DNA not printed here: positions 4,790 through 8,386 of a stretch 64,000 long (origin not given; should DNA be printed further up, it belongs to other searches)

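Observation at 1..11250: Compact Dap-type NRPS operon: sbnA/sbnB + A-PCP-C + A-PCP + TEII + ATP-grasp + transporter, with divergent PPTase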

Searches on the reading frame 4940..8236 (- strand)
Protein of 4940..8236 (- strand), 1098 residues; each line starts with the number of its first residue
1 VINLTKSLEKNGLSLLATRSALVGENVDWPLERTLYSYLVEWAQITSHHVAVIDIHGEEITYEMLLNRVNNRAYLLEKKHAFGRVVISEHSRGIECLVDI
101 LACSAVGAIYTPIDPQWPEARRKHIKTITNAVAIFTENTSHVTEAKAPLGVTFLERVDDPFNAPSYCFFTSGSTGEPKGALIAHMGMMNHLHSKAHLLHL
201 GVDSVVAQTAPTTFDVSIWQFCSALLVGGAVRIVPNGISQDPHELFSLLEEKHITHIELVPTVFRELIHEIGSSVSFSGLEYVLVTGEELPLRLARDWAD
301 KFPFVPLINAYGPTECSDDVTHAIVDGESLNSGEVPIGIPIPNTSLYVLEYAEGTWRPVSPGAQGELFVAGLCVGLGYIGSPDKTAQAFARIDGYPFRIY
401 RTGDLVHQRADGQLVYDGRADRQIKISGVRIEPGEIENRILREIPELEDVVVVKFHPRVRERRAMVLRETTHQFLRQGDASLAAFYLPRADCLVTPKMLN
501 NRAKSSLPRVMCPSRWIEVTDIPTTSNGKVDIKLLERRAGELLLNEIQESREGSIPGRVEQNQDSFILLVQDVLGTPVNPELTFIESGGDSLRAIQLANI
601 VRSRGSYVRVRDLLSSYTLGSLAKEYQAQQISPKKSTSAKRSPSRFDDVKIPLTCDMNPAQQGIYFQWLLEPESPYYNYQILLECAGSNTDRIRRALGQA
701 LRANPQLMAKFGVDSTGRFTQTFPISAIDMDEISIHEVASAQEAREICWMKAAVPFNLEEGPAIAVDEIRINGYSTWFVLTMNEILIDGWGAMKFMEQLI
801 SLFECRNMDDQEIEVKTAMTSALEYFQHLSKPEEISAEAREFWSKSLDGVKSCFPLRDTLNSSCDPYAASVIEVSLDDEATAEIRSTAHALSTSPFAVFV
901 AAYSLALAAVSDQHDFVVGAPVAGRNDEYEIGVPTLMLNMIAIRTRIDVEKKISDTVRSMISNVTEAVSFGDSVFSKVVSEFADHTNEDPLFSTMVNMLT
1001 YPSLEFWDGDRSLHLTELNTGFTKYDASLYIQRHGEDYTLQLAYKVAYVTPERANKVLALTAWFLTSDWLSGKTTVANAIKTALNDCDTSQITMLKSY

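Call 6: search_protein_families(library=ncbifam, proteins=[window:4940-8236:-], max_evalue=0.01)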
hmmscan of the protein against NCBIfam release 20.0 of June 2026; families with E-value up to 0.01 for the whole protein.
window:4940-8236:- (1098 aa): 95 families (the best 25 are shown)
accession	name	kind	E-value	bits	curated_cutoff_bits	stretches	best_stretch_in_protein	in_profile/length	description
NF004282.0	PRK05691.1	subfamily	4.5e-124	414.6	4090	3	165-535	3872-4222/4334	non-ribosomal peptide synthase/polyketide synthase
TIGR01733.1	AA-adenyl-dom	subfamily_domain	6.1e-92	308.5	317.4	1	61-452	1-409/409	amino acid adenylation domain-containing protein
NF038078.1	NRPS_MxcG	equivalog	4.2e-81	272.8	2300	2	20-631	444-1046/1442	myxochelin non-ribosomal peptide synthetase MxcG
NF047350.1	aureusi_NRPS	equivalog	1.1e-77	261.3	2500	1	34-1046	414-1375/2373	aureusimine non-ribosomal peptide synthetase AusA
NF003417.0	PRK04813.1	subfamily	1.2e-65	222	476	1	40-536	10-500/505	D-alanine--poly(phosphoribitol) ligase subunit DltA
NF041803.1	NRPS_SolG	exception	3.1e-65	220.4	2200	1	52-624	579-1153/1163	solanimycin non-ribosomal peptide synthetase SolG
TIGR01734.1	D-ala-DACP-lig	equivalog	3.5e-63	213.9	559.85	1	41-536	8-499/504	D-alanine--poly(phosphoribitol) ligase subunit DltA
NF007605.2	PRK10252.1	equivalog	7.5e-60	202.6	2400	1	33-603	454-1018/1292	enterobactin non-ribosomal peptide synthetase EntF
NF004837.0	PRK06187.1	subfamily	3.9e-44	150.8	476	1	166-537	174-520/531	long-chain-fatty-acid--CoA ligase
TIGR03098.1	ligase_PEP_1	hypoth_equivalog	2.9e-39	134.9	592.35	1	166-536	167-515/517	acyl-CoA ligase (AMP-forming), exosortase A system-associated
NF006386.0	PRK08633.1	equivalog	5.2e-34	117.2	1221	1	167-541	787-1143/1147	acyl-[ACP]--phospholipid O-acyltransferase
NF052269.1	Staph_lig_FadD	equivalog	8.5e-30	103.5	650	2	165-536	153-490/499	long-chain-fatty-acid--CoA ligase FadD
NF006181.0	PRK08314.1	subfamily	4.3e-28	97.9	705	1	168-471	210-504/563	long-chain-fatty-acid--CoA ligase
NF004114.0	PRK05605.1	equivalog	9.3e-28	96.9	766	1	162-530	221-560/575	long-chain-fatty-acid--CoA ligase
NF004511.1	PRK05852.1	equivalog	2.2e-26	92.6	650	2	167-510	160-498/505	FadD7 family fatty acid--CoA ligase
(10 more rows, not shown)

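Call 7: search_protein_families(library=pfam, proteins=[window:4940-8236:-], max_evalue=0.01)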
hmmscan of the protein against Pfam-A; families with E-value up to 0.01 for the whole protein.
window:4940-8236:- (1098 aa): 4 families
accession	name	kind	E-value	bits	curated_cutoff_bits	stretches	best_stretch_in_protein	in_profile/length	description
PF00501.34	AMP-binding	-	2e-54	185.3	29.9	1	41-378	3-383/384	AMP-binding enzyme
PF00668.25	Condensation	-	3.8e-37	128.5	30.6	1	657-1045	7-410/456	Condensation domain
PF00550.31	PP-binding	-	1.2e-06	29.2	20.8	1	569-624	6-65/67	Phosphopantetheine attachment site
PF13193.12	AMP-binding_C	-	0.0013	20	24.5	0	481-529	28-76/76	AMP-binding enzyme C-terminal domain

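Call 16: find_homologous_proteins(query=window:4940-8236:-)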
Query window:4940-8236:- (1098 aa): 7904 proteins with E <= 0.001 among 8000 candidates; the best 120 are listed.
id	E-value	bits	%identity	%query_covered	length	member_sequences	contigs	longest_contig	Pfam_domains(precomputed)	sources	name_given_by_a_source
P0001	0.0e+0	2472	98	100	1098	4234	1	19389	PF00668.26,PF00550.32,PF00501.35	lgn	-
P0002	0.0e+0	1499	61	100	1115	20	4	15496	PF00668.26,PF00550.32,PF00501.35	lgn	-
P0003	0.0e+0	1463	60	100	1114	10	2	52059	PF00668.26,PF00550.32,PF00501.35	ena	-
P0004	0.0e+0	1344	56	100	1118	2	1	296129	PF00668.26,PF00550.32,PF00501.35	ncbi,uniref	ncbi:AMP-binding protein [Paenarthrobacter sp. NPDC056912]|uniref:amino acid adenylation domain-cont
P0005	0.0e+0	1218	52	100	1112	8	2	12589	PF00668.26,PF00550.32,PF00501.35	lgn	-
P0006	9.8e-175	601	36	47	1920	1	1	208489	PF00668.26,PF00550.32,PF00501.35,PF13193.13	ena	-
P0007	2.6e-174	600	32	93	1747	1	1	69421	PF00668.26,PF00550.32,PF00501.35,PF13193.13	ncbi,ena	-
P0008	9.2e-172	592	31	95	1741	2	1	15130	PF00668.26,PF00550.32,PF00501.35,PF13193.13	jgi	-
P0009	1.3e-170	588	30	95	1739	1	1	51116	PF00668.26,PF00550.32,PF00501.35,PF13193.13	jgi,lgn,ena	-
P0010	1.6e-170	587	30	93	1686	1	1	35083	PF00668.26,PF00550.32,PF00501.35,PF13193.13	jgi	jgi:surfactin family lipopeptide synthetase A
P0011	3.7e-170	586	30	95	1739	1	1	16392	PF00668.26,PF00550.32,PF00501.35,PF13193.13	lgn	-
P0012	3.6e-169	583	30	95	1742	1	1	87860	PF00668.26,PF00550.32,PF00501.35,PF13193.13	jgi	jgi:amino acid adenylation domain-containing protein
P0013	2.8e-167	577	30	95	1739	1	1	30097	PF00668.26,PF00550.32,PF00501.35,PF13193.13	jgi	jgi:surfactin family lipopeptide synthetase A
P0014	7.2e-167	575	30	95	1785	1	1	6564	PF00668.26,PF00550.32,PF00501.35,PF13193.13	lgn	-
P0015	1.4e-165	571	30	96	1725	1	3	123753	PF00668.26,PF00550.32,PF00501.35,PF13193.13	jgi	jgi:surfactin family lipopeptide synthetase A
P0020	7.7e-158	545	34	94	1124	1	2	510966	PF00668.26,PF00550.32,PF00501.35,PF13193.13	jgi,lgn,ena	-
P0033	4.8e-151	523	33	94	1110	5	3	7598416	PF00668.26,PF00550.32,PF00501.35,PF13193.13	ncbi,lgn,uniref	ncbi:amino acid adenylation domain-containing protein [Streptomyces atratus]|uniref:amino acid adeny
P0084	3.7e-131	457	32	94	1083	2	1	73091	PF00668.26,PF00550.32,PF00501.35,PF13193.13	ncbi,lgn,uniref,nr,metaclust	ncbi:non-ribosomal peptide synthetase [Amycolatopsis taiwanensis]|uniref:non-ribosomal peptide synth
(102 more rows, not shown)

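Call 17: find_encoding_contigs(protein=P0004, flank=10000, max_places=2)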
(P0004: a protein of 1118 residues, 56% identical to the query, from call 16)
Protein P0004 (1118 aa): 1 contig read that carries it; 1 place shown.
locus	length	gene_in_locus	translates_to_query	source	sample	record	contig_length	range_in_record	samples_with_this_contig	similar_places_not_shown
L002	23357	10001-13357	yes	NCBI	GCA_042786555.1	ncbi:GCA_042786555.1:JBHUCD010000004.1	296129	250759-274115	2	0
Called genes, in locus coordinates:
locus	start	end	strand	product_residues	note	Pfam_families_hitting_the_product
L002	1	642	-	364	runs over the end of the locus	PF04055:Radical_SAM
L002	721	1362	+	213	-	PF01470:Peptidase_C15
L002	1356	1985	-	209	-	PF04402:SIMPL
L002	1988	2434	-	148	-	-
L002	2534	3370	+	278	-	PF21946:LppM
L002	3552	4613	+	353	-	PF02912:Phe_tRNA-synt_N, PF01409:tRNA-synt_2d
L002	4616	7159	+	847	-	PF03483:B3_4, PF03484:B5, PF17759:tRNA_synthFbeta, PF03147:FDX-ACB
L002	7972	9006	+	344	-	PF00291:PALP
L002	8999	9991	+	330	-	PF02423:OCD_Mu_crystall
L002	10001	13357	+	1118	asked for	PF00501:AMP-binding, PF00550:PP-binding (weak), PF00668:Condensation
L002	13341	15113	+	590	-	PF00501:AMP-binding, PF00550:PP-binding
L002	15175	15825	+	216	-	PF00975:Thioesterase, PF12697:Abhydrolase_6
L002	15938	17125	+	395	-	PF13535:ATP-grasp_4 (weak)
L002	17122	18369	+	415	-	PF13535:ATP-grasp_4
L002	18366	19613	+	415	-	PF07690:MFS_1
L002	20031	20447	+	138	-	PF00583:Acetyltransf_1, PF13673:Acetyltransf_10 (weak), PF13508:Acetyltransf_7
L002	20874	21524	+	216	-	PF01648:ACPS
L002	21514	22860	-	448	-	PF17900:Peptidase_M1_N, PF01433:Peptidase_M1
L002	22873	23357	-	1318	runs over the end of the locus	PF00501:AMP-binding, PF00550:PP-binding, PF00132:Hexapep (faint)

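Call 18: find_encoding_contigs(protein=P0003, flank=10000, max_places=2)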
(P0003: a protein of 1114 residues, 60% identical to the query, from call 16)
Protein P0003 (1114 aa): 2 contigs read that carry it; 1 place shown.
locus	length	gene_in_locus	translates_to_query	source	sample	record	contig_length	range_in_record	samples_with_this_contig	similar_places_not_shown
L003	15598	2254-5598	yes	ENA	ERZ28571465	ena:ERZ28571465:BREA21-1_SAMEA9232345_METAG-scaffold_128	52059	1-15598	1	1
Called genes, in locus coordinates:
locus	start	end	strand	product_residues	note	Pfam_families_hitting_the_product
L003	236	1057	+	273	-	PF00291:PALP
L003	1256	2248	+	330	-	PF02423:OCD_Mu_crystall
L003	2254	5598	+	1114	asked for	PF00501:AMP-binding, PF00550:PP-binding, PF00668:Condensation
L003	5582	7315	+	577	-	PF00501:AMP-binding, PF00550:PP-binding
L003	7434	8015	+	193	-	PF00975:Thioesterase, PF12697:Abhydrolase_6 (weak)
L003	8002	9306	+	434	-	PF13535:ATP-grasp_4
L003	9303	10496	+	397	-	PF01071:GARS_A (faint), PF13535:ATP-grasp_4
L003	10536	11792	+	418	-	PF07690:MFS_1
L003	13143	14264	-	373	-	PF03462:PCRF, PF00472:RF-1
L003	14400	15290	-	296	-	PF00126:HTH_1, PF03466:LysR_substrate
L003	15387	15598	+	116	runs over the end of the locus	PF26604:CBU_0592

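Call 19: find_encoding_contigs(protein=P0002, flank=10000, max_places=3)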
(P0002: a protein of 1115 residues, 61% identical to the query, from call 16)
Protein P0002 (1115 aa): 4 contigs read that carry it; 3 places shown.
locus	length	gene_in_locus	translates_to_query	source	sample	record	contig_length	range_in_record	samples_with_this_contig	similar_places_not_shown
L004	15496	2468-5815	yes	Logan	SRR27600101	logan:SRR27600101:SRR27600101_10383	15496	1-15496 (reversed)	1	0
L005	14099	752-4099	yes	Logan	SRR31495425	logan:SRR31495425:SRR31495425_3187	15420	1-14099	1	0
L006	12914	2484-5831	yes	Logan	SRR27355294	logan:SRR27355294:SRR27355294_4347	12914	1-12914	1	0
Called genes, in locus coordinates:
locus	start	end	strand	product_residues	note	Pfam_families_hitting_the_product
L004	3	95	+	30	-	?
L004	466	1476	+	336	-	PF00291:PALP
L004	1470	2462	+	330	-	PF02423:OCD_Mu_crystall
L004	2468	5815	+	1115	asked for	PF00501:AMP-binding, PF00550:PP-binding, PF00668:Condensation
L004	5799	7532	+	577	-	PF00501:AMP-binding, PF00550:PP-binding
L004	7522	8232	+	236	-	PF00975:Thioesterase, PF12697:Abhydrolase_6 (weak)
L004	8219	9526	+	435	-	PF02655:ATP-grasp_3 (weak), PF13535:ATP-grasp_4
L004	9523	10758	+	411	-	PF13535:ATP-grasp_4, PF18603:LAL_C2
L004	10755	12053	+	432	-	PF07690:MFS_1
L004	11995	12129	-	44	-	-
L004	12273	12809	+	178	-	-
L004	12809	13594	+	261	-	-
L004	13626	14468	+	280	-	PF03193:RsgA_GTPase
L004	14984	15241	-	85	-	PF02604:PhdYeFM_antitox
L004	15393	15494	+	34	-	?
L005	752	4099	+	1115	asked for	PF00501:AMP-binding, PF00550:PP-binding, PF00668:Condensation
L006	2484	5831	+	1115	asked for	PF00501:AMP-binding, PF00550:PP-binding, PF00668:Condensation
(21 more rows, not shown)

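Call 20: find_encoding_contigs(protein=P0005, flank=10000, max_places=2)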
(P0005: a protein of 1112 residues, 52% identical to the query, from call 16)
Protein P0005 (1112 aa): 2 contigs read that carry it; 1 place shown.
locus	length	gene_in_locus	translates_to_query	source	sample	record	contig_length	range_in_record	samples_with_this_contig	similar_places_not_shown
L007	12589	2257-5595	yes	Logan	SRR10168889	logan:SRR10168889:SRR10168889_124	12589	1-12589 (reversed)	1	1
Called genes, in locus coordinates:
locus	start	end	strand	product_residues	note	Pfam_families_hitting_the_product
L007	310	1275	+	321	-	PF00291:PALP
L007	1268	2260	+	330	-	PF02423:OCD_Mu_crystall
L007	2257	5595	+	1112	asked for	PF00501:AMP-binding, PF00550:PP-binding (weak), PF00668:Condensation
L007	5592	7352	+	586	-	PF00501:AMP-binding, PF00550:PP-binding (weak)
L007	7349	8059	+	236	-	PF00975:Thioesterase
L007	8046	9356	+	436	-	PF02655:ATP-grasp_3 (faint), PF13535:ATP-grasp_4 (faint)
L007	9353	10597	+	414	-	PF01071:GARS_A (faint), PF13535:ATP-grasp_4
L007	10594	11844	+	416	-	PF07690:MFS_1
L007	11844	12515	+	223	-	PF17837:4PPT_N, PF01648:ACPS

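Call 27: find_encoding_contigs(protein=P0033, flank=10000, max_places=1)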
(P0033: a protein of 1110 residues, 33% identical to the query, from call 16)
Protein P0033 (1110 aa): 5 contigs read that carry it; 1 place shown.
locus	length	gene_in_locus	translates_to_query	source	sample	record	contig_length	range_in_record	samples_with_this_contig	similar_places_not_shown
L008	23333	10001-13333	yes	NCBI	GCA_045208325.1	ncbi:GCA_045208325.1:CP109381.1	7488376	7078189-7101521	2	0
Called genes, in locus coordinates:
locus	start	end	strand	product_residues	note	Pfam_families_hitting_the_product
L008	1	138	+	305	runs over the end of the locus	PF13653:GDPD_2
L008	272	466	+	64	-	-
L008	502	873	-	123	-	PF05610:DUF779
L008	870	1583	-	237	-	PF00072:Response_reg, PF24033:DUF7342 (faint), PF09339:HTH_IclR (weak)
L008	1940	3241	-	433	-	-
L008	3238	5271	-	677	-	PF00912:Transgly, PF00905:Transpeptidase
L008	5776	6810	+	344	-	PF00291:PALP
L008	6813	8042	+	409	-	PF07690:MFS_1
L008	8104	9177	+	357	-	PF02423:OCD_Mu_crystall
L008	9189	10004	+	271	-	PF13489:Methyltransf_23 (weak), PF01209:Ubie_methyltran, PF13847:Methyltransf_31, PF08241:Methyltransf_11, PF08242:Methyltransf_12, PF13649:Methyltransf_25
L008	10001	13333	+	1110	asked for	PF00501:AMP-binding, PF13193:AMP-binding_C, PF00550:PP-binding, PF00668:Condensation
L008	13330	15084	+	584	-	PF00501:AMP-binding, PF13193:AMP-binding_C, PF00550:PP-binding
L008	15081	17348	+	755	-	PF00975:Thioesterase, PF12697:Abhydrolase_6, PF01546:Peptidase_M20, PF07687:M20_dimer (faint)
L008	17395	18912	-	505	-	PF00370:FGGY_N, PF02782:FGGY_C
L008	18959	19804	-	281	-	PF00230:MIP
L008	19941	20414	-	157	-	PF12802:MarR_2 (weak)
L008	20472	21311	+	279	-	PF00756:Esterase (faint), PF00561:Abhydrolase_1, PF12146:Hydrolase_4, PF12697:Abhydrolase_6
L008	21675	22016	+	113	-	-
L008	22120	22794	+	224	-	PF13628:DUF4142, PF03713:DUF305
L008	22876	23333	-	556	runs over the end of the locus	PF00005:ABC_tran, PF02463:SMC_N (faint), PF13191:AAA_16 (faint), PF13401:AAA_22 (faint), PF13476:AAA_23 (faint), PF13304:AAA_21, PF00005:ABC_tran, PF13304:AAA_21 (weak), +3 more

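Call 28: find_encoding_contigs(protein=P0020, flank=10000, max_places=1)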
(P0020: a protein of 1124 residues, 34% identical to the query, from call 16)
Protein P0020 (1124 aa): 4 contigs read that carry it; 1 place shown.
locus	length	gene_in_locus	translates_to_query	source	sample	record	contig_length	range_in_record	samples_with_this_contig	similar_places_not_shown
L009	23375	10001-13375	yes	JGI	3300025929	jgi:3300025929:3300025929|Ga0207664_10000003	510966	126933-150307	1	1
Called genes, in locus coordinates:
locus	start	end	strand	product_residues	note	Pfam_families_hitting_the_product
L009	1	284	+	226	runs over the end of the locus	PF02826:2-Hacid_dh_C (weak), PF03446:NAD_binding_2 (weak), PF03807:F420_oxidored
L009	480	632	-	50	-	-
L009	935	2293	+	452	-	-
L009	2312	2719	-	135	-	PF02311:AraC_binding (weak), PF07883:Cupin_2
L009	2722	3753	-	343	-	PF08240:ADH_N, PF16912:Glu_dehyd_C (weak), PF00107:ADH_zinc_N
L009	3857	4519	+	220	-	PF00440:TetR_N, PF21597:TetR_C_43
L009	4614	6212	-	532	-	PF00501:AMP-binding, PF13193:AMP-binding_C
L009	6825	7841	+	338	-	PF00291:PALP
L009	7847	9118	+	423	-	PF07690:MFS_1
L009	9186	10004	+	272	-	PF01209:Ubie_methyltran, PF13489:Methyltransf_23 (weak), PF13847:Methyltransf_31, PF08241:Methyltransf_11, PF08242:Methyltransf_12, PF13649:Methyltransf_25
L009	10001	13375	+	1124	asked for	PF00501:AMP-binding, PF13193:AMP-binding_C (weak), PF00550:PP-binding, PF00668:Condensation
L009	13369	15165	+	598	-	PF00501:AMP-binding, PF13193:AMP-binding_C (weak), PF00550:PP-binding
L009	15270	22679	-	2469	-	PF00668:Condensation, PF00501:AMP-binding, PF13193:AMP-binding_C, PF00550:PP-binding, PF00668:Condensation, PF00550:PP-binding, PF00668:Condensation, PF00550:PP-binding, +2 more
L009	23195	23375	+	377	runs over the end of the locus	PF26003:Integrase_N_phage, PF14659:Phage_int_SAM_3 (weak), PF00589:Phage_integrase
